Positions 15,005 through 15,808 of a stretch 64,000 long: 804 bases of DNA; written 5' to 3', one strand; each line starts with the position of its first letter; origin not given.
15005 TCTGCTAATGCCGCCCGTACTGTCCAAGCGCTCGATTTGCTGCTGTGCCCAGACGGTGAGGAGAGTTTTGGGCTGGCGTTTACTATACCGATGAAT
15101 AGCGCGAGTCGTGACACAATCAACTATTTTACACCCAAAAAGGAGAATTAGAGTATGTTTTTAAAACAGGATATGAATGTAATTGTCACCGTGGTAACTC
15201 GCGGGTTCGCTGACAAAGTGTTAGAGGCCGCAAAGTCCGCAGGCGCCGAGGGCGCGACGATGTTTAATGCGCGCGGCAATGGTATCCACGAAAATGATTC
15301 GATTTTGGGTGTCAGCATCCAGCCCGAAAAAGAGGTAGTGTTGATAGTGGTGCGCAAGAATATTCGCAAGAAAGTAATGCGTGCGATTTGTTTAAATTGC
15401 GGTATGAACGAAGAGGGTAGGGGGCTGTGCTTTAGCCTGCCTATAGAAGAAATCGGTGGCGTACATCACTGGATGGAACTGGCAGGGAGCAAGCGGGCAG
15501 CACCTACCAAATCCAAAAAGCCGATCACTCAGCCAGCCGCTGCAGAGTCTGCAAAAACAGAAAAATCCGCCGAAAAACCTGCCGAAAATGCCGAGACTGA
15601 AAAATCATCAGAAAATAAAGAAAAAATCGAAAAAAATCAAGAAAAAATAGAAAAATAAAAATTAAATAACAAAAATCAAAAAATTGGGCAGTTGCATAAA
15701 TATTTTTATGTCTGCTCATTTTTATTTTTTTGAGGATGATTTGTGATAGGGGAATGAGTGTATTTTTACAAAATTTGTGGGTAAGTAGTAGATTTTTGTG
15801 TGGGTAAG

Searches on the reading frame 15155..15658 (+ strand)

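Call 69: search_protein_families(library=pfam, proteins=[window:15155-15658:+], max_evalue=0.00001)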
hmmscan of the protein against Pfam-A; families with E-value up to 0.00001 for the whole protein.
window:15155-15658:+ (167 aa): 1 family
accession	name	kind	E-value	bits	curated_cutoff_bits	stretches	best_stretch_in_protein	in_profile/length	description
PF00543.27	P-II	-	1.2e-07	32.5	25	1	7-100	1-95/102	Nitrogen regulatory protein P-II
